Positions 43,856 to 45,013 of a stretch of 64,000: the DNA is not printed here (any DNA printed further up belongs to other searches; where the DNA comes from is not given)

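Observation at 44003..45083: Translationally coupled small ORF plus HNH-domain protein of unknown family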

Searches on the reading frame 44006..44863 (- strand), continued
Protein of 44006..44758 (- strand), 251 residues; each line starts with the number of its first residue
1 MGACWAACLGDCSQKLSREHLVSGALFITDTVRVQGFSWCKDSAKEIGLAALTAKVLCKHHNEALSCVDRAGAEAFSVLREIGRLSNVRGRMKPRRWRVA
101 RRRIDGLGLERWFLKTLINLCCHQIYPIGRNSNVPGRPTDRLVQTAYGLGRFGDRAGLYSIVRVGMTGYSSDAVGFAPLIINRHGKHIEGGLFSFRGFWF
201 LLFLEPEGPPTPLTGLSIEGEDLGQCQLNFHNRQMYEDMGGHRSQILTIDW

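Call 100: search_protein_families(library=padloc, proteins=[L062:1727-2917:+], max_evalue=0.1)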
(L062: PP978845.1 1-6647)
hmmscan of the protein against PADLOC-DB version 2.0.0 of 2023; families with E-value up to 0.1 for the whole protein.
L062:1727-2917:+ (397 aa): 6 families
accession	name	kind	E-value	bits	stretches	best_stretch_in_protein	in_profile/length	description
PDLC00870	E2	-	0.00064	17.8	1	47-79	169-198/223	E2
PDLC00871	E2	-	0.0012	16.6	1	56-71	174-189/241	E2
PDLC00865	E2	-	0.0015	15.9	1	52-71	170-189/219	E2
PDLC00872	E2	-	0.0026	15.2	1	54-72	170-188/216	E2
PDLC00861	E2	-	0.035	11.6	1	56-72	180-196/232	E2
PDLC00833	E1-E2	-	0.078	10.5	0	54-72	174-192/222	E1-E2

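Call 101: search_dna_similar(query=L062:1727-2917:+, collection=plasmids, mode=protein, max_evalue=10, max_rows=60, rows=spread)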
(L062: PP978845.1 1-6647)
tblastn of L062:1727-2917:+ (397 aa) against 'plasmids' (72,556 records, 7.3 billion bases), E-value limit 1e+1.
Records with a match: 43; places in all: 43; records where one place covers at least 80% of the query: 0.
Best place of each record, by identity: <60% 43.
By first word of the organism name: Bacillus 19; Bradyrhizobium 11; Rhodococcus 6; Mycobacterium 2; Mycolicibacterium 1; Bosea 1; Granulicella 1; Escherichia 1; Streptomyces 1.
By predicted mobility (MOB-suite, as given by PLSDB): non-mobilizable 25; conjugative 14; mobilizable 4.
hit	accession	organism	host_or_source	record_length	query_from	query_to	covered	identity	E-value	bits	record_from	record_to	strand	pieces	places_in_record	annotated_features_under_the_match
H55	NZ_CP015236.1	Rhodococcus fascians D188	Chrysanthemum x morifolium,Culture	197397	47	348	76%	38.4%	9e-48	181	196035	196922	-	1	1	none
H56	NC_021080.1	Rhodococcus fascians D188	-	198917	47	348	76%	38.4%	9e-48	181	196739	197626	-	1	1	hypothetical protein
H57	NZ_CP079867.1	Mycobacterium sp. SMC-8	Homo sapiens,sputum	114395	43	341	75%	33.3%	3e-33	139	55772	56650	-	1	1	hypothetical protein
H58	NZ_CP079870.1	Mycobacterium sp. SMC-4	Homo sapiens,sputum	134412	43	341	75%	33.3%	3e-33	139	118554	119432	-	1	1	hypothetical protein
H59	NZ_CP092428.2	Mycolicibacterium rufum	-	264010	56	350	74%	27.7%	4e-18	94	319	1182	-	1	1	hypothetical protein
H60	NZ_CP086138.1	Bradyrhizobium barranii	Glycine max cv. AC Orford,Cell ...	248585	58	320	66%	29.2%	1e-13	81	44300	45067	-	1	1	hypothetical protein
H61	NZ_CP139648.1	Bradyrhizobium japonicum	Glycine max,cell culture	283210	58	320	66%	29.2%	1e-13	81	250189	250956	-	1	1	hypothetical protein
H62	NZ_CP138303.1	Bradyrhizobium japonicum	Glycine max,cell culture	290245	58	320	66%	29.2%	1e-13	81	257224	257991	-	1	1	hypothetical protein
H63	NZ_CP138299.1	Bradyrhizobium japonicum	Glycine max,cell culture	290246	58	320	66%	29.2%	1e-13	81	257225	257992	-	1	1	hypothetical protein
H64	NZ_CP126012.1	Bradyrhizobium japonicum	Glycine max,soybean,root nodule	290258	58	320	66%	29.2%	1e-13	81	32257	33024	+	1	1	hypothetical protein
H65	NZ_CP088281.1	Bradyrhizobium barranii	Glycine max cv. AC Glengarry,cell ...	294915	58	320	66%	29.2%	1e-13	81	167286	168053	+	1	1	hypothetical protein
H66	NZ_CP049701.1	Bradyrhizobium barranii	Glycine max cv. AC Glengarry,cell ...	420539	58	320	66%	29.2%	1e-13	81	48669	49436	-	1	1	hypothetical protein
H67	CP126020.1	Bradyrhizobium japonicum USDA 123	Glycine max,soybean,root nodule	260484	58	320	66%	28.8%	2e-13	79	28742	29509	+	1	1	hypothetical protein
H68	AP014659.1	Bradyrhizobium diazoefficiens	-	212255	58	320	66%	28.7%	1e-13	81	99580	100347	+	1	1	putative uncharacterized protein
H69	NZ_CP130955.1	Rhodococcus opacus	cell culture,Sod-podzolic soil ...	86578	54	330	70%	25.5%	3e-7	61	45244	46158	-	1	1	hypothetical protein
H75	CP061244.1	Escherichia coli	Homo sapiens,cell culture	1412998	58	165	27%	27.9%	3e+0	38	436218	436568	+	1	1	SEC-C domain-containing protein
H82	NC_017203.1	Bacillus thuringiensis serovar chinensis CT-43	-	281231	35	95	15%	32.8%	2e-2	45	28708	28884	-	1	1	SEC-C motif-containing protein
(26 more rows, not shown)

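Call 102: get_annotated_region(hit=H82, flank=3000)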
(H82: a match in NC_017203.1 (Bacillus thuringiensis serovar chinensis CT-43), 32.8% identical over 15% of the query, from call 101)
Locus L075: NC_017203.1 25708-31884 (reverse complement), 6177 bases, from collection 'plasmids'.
description: Bacillus thuringiensis serovar chinensis CT-43 plasmid pCT281, complete sequence
organism: Bacillus thuringiensis serovar chinensis CT-43 (NCBI taxid 541229)
taxonomy: Bacteria; Bacillota; Bacilli; Bacillales; Bacillaceae; Bacillus; Bacillus thuringiensis; Bacillus thuringiensis serovar chinensis CT-43
host: -; source: -; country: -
typing (MOB-suite, as given by PLSDB): non-mobilizable; replicon rep_cluster_125,rep_cluster_1721,rep_cluster_1721; mating-pair formation MPF_T
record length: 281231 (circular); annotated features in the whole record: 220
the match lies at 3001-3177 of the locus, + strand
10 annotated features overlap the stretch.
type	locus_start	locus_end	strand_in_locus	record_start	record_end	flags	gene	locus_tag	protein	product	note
CDS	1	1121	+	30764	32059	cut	istA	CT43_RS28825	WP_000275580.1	IS21-like element IS232 family transposase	-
CDS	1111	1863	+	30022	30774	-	istB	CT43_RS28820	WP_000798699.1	IS21-like element IS232 family helper ATPase IstB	-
CDS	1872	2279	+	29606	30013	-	-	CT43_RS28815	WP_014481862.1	hypothetical protein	-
CDS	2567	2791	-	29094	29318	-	-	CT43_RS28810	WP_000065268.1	hypothetical protein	-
CDS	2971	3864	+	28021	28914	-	-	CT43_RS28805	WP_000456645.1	SEC-C motif-containing protein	-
CDS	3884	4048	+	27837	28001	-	-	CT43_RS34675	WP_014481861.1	hypothetical protein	-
CDS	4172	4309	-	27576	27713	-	-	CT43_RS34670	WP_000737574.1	hypothetical protein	-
CDS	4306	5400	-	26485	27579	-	-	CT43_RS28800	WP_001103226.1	Rap family tetratricopeptide repeat protein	-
CDS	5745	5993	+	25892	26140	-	-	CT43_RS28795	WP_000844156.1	hypothetical protein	-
CDS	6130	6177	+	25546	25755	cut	-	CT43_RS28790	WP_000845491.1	hypothetical protein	-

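Call 104: get_annotated_region(hit=H75, flank=6000)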
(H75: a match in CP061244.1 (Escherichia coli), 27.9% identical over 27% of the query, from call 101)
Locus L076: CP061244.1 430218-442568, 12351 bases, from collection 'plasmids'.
description: Escherichia coli strain STEC411 plasmid pSTEC411_1, complete sequence
organism: Escherichia coli (NCBI taxid 562)
taxonomy: Bacteria; Pseudomonadota; Gammaproteobacteria; Enterobacterales; Enterobacteriaceae; Escherichia; Escherichia coli
host: -; source: Homo sapiens,cell culture; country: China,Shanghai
typing (MOB-suite, as given by PLSDB): non-mobilizable
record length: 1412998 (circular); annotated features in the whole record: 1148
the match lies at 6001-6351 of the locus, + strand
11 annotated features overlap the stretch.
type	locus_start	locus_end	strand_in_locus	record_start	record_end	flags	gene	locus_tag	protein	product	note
CDS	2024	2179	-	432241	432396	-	-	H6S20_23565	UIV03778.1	GpE family phage tail protein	-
CDS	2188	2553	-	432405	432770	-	-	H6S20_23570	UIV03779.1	phage tail protein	-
CDS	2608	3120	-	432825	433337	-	-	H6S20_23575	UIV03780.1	phage major tail tube protein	-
CDS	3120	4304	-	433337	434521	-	-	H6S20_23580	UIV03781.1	phage tail sheath family protein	-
CDS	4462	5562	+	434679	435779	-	-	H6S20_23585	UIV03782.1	phage late control D family protein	-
CDS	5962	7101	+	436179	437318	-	-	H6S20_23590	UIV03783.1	SEC-C domain-containing protein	-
CDS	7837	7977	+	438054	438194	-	-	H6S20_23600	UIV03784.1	Hok/Gef family protein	-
CDS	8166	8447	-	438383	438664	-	-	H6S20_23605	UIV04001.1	hypothetical protein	-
CDS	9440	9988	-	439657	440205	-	pgsA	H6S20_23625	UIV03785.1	CDP-diacylglycerol--glycerol-3-phosphate 3-phosphatidyltransferase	-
CDS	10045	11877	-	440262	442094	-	uvrC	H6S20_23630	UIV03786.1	excinuclease ABC subunit UvrC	-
CDS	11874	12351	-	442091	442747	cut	uvrY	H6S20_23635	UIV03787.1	UvrY/SirA/GacA family response regulator transcription factor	-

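Call 107: search_protein_families(library=padloc, proteins=[L076:5962-7098:+], max_evalue=1)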
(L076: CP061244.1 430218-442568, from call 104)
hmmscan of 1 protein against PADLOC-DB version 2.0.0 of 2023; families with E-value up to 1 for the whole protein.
L076:5962-7098:+ (379 aa): 5 families
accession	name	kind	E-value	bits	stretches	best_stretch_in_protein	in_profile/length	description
PDLC00833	E1-E2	-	3.3e-05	21.5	1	4-28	168-192/222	E1-E2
PDLC00865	E2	-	0.00015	19.2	1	6-50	168-214/219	E2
PDLC00872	E2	-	0.00022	18.8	1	5-32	165-192/216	E2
PDLC04917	PDC-S12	-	0.0021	16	1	4-27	194-217/218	-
PDLC00871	E2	-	0.0068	14.1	1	7-32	170-194/241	E2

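Call 108: search_protein_families(library=pfam, proteins=[L076:5962-7098:+], max_evalue=1)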
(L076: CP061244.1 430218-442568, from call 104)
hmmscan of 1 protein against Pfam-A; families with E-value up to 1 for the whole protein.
L076:5962-7098:+ (379 aa): 1 family
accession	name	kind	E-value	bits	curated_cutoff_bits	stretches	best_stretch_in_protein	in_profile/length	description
PF02810.21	SEC-C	-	2e-08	34.4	20.4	1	10-27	1-18/19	SEC-C motif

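Call 109: search_dna_similar(query=L076:5962-7098:+, collection=plasmids, mode=protein, max_evalue=0.001, max_rows=40, rows=spread)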
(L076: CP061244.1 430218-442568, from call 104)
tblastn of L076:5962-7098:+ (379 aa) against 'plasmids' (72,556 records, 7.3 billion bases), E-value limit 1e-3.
Records with a match: 34; places in all: 34; records where one place covers at least 80% of the query: 15.
Best place of each record, by identity: >=99% 1; 80-90% 1; <60% 32.
By first word of the organism name: Lactococcus 5; Rhodococcus 5; Sphingomonas 4; Shinella 4; Klebsiella 3; Rhizobium 2; Escherichia 1; Salmonella 1; Pseudoalteromonas 1; Vibrio 1; and 7 more.
By predicted mobility (MOB-suite, as given by PLSDB): non-mobilizable 15; mobilizable 10; conjugative 9.
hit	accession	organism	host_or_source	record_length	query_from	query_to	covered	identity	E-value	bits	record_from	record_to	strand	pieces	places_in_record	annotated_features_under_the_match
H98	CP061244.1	Escherichia coli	Homo sapiens,cell culture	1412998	1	379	100%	99.7%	0e+0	751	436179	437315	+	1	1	SEC-C domain-containing protein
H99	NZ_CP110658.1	Salmonella enterica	stool,Homo sapiens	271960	3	379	99%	86.5%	0e+0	654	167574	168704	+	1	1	SEC-C domain-containing protein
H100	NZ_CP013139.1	Pseudoalteromonas sp. Bsw20308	seawater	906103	6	346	90%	51.9%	9e-114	371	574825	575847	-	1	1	SEC-C domain-containing protein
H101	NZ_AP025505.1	Vibrio pelagius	-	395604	7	336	87%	40.2%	2e-72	252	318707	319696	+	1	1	SEC-C metal-binding domain-containing protein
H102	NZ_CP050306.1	Rhizobium lusitanum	Oxytropis pumilio,cell culture,root ...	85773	8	370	96%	32.7%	6e-53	196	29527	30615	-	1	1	hypothetical protein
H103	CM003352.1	Sphingomonas sp. MEA3-1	single cell,soil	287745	7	360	93%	28.3%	2e-38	153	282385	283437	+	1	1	none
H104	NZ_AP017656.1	Sphingobium cloacae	-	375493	7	360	93%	28.3%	2e-38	153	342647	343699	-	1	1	SEC-C domain-containing protein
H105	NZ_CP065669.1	Sphingomonas paucimobilis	-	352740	7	360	93%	28.3%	4e-38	152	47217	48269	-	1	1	SEC-C domain-containing protein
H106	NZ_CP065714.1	Sphingomonas paucimobilis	-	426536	7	360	93%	28.3%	4e-38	152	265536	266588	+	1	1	SEC-C domain-containing protein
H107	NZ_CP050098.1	Rhizobium leguminosarum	Trifolium pratense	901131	8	375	97%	26.2%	2e-38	154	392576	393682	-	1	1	SEC-C domain-containing protein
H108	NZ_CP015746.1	Shinella sp. HZN7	-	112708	8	346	89%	28.2%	8e-44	169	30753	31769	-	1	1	SEC-C domain-containing protein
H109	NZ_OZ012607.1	Shinella sp. WSD5-1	-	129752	8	346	89%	28.2%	8e-44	169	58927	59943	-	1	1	SEC-C domain-containing protein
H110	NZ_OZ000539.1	Shinella sp. WSC3-e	-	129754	8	346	89%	28.2%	8e-44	169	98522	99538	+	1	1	SEC-C domain-containing protein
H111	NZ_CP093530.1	Shinella zoogloeoides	-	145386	8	346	89%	28.2%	8e-44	169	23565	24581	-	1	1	SEC-C domain-containing protein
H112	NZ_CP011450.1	Sphingomonas sanxanigenens DSM 19645 = NX02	-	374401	7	338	88%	28.7%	2e-37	150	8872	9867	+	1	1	SEC-C domain-containing protein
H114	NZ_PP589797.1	Lactococcus sp.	Bacterial culture,Dairy environment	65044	5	284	74%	26.9%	8e-28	122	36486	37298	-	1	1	SEC-C domain-containing protein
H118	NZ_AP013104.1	Bradyrhizobium elkanii USDA 61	-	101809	63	335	72%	24.0%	4e-14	82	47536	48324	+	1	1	hypothetical protein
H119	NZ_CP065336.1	Priestia megaterium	maize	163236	35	335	79%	21.4%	2e-7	61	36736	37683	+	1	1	hypothetical protein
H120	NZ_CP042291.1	Enterococcus hirae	pig,Anal swab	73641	12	262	66%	25.1%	7e-9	65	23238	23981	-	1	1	SEC-C domain-containing protein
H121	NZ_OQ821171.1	Klebsiella variicola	-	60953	39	160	32%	33.6%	6e-10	69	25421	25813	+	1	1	hypothetical protein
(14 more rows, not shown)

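Call 110: get_annotated_region(hit=H114, flank=3000)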
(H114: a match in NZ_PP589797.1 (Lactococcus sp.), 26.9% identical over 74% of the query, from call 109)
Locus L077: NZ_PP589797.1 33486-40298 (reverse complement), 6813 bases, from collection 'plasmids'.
description: Lactococcus sp. strain LLF72 plasmid pLLF72B, complete sequence
organism: Lactococcus sp. (NCBI taxid 44273)
taxonomy: Bacteria; Bacillota; Bacilli; Lactobacillales; Streptococcaceae; Lactococcus; Lactococcus sp.
host: -; source: Bacterial culture,Dairy environment; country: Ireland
typing (MOB-suite, as given by PLSDB): mobilizable; replicon rep_cluster_2422; relaxase MOB_Unknown
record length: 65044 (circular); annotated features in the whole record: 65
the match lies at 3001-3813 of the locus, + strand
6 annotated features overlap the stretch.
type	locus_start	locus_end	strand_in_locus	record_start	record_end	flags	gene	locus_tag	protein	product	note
CDS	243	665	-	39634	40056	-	-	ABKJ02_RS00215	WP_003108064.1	cupin domain-containing protein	-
CDS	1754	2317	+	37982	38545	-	-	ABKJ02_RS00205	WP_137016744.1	recombinase family protein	GO:0006310 - DNA recombination [Evidence IEA]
CDS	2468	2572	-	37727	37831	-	-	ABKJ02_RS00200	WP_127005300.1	type I toxin-antitoxin system Fst family toxin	-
CDS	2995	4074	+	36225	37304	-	-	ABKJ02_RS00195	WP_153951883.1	SEC-C domain-containing protein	-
CDS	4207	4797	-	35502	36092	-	-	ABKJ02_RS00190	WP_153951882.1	CHAP domain-containing protein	-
CDS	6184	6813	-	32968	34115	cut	-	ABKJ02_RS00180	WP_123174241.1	IS3 family transposase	-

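Call 111: get_annotated_region(hit=H100, flank=600)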
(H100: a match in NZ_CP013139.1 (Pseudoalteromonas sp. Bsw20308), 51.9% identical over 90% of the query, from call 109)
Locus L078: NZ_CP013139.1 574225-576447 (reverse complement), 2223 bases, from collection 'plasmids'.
description: Pseudoalteromonas sp. Bsw20308 plasmid pPBSW1, complete sequence
organism: Pseudoalteromonas sp. Bsw20308 (NCBI taxid 283699)
taxonomy: Bacteria; Pseudomonadota; Gammaproteobacteria; Alteromonadales; Pseudoalteromonadaceae; Pseudoalteromonas; Pseudoalteromonas sp. Bsw20308
host: -; source: seawater; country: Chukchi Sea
typing (MOB-suite, as given by PLSDB): non-mobilizable
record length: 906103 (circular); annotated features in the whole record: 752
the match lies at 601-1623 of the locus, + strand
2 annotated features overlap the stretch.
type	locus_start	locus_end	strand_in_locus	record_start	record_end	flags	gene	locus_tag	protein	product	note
CDS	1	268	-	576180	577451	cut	-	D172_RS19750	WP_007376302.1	aminotransferase class I/II-fold pyridoxal phosphate-dependent enzyme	GO:0009058 - biosynthetic process [Evidence IEA]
CDS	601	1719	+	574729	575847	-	-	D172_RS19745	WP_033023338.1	SEC-C domain-containing protein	-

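Call 112: get_annotated_region(hit=H101, flank=600)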
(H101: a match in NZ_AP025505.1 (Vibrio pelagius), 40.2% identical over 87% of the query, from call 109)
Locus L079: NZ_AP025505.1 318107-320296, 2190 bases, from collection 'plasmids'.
description: Vibrio pelagius strain ATCC 25916 plasmid pATCC25916, complete sequence
organism: Vibrio pelagius (NCBI taxid 28169)
taxonomy: Bacteria; Pseudomonadota; Gammaproteobacteria; Vibrionales; Vibrionaceae; Vibrio; Vibrio pelagius
host: -; source: -; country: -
typing (MOB-suite, as given by PLSDB): non-mobilizable
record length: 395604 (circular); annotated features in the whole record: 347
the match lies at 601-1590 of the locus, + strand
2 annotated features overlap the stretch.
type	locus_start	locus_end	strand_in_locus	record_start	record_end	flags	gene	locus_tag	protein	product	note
CDS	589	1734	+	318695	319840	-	-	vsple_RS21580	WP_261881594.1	SEC-C metal-binding domain-containing protein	-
CDS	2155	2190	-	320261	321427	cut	-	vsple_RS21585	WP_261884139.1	Abi family protein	-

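Call 113: get_annotated_region(hit=H102, flank=600)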
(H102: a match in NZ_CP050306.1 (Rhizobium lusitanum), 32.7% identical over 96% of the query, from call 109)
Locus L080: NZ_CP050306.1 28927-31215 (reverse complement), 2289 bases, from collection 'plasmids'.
description: Rhizobium lusitanum strain 629 plasmid p_4, complete sequence
organism: Rhizobium lusitanum (NCBI taxid 293958)
taxonomy: Bacteria; Pseudomonadota; Alphaproteobacteria; Hyphomicrobiales; Rhizobiaceae; Rhizobium; Rhizobium lusitanum
host: -; source: Oxytropis pumilio,cell culture,root nodule; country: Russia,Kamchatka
typing (MOB-suite, as given by PLSDB): non-mobilizable
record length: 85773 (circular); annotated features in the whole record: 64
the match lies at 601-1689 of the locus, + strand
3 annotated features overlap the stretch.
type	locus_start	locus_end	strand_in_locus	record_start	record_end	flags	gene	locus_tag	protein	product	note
CDS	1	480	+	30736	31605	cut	-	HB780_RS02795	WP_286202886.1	competence protein CoiA family protein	-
CDS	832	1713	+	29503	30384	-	-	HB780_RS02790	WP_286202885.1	hypothetical protein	-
CDS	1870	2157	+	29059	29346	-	-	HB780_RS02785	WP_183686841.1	gamma-glutamylcyclotransferase family protein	-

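Call 114: get_annotated_region(hit=H104, flank=600)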
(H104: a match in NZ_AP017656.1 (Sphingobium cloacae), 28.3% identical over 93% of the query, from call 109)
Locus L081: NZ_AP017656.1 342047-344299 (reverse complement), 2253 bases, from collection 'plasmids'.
description: Sphingobium cloacae strain JCM 10874 plasmid pSCLO_2, complete sequence
organism: Sphingobium cloacae (NCBI taxid 120107)
taxonomy: Bacteria; Pseudomonadota; Alphaproteobacteria; Sphingomonadales; Sphingomonadaceae; Sphingobium; Sphingobium cloacae
host: -; source: -; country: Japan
typing (MOB-suite, as given by PLSDB): conjugative; replicon rep_cluster_541; relaxase MOBQ; mating-pair formation MPF_F
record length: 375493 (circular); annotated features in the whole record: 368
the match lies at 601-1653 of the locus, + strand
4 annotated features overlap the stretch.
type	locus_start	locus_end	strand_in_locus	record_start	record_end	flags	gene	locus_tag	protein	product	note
CDS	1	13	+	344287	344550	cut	-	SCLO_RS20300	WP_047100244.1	AbrB/MazE/SpoVT family DNA-binding domain-containing protein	-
CDS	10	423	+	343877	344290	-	-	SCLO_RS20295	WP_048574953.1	type II toxin-antitoxin system VapC family toxin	-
CDS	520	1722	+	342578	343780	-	-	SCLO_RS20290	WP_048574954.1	SEC-C domain-containing protein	-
CDS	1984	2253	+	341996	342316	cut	-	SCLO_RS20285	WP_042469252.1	single-stranded DNA-binding protein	-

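Call 115: get_annotated_region(hit=H108, flank=600)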
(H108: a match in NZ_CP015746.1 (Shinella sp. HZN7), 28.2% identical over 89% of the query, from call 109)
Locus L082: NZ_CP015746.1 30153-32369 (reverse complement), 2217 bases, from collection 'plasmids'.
description: Shinella sp. HZN7 plasmid pShin-10, complete sequence
organism: Shinella sp. HZN7 (NCBI taxid 879274)
taxonomy: Bacteria; Pseudomonadota; Alphaproteobacteria; Hyphomicrobiales; Rhizobiaceae; Shinella; Shinella sp. HZN7
host: -; source: -; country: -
typing (MOB-suite, as given by PLSDB): conjugative; replicon rep_cluster_496; relaxase MOBQ; mating-pair formation MPF_T
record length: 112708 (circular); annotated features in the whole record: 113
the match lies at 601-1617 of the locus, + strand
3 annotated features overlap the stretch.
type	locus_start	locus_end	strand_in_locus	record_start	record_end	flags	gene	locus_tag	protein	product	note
CDS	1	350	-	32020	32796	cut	-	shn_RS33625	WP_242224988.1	hypothetical protein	-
CDS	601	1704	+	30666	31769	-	-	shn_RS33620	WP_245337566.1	SEC-C domain-containing protein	-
CDS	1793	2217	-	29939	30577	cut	-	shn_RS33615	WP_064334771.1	TraH family protein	GO:0000160 - phosphorelay signal transduction system [Evidence IEA]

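Call 116: get_annotated_region(hit=H118, flank=900)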
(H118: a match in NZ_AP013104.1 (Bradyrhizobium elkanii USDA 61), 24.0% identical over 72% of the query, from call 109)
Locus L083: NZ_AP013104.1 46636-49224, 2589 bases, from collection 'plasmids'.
description: Bradyrhizobium elkanii USDA 61 plasmid pBel61, complete sequence
organism: Bradyrhizobium elkanii USDA 61 (NCBI taxid 1275962)
taxonomy: Bacteria; Pseudomonadota; Alphaproteobacteria; Hyphomicrobiales; Nitrobacteraceae; Bradyrhizobium; Bradyrhizobium elkanii; Bradyrhizobium elkanii USDA 61
host: -; source: -; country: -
typing (MOB-suite, as given by PLSDB): mobilizable; relaxase MOBP
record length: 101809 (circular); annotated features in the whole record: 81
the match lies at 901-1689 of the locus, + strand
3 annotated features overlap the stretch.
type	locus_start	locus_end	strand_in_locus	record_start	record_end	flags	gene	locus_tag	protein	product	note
CDS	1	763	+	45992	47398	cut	-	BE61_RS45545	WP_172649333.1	DUF2130 domain-containing protein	-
CDS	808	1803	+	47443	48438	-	-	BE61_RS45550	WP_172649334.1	hypothetical protein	-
CDS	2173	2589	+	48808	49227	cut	-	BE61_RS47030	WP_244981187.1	hypothetical protein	-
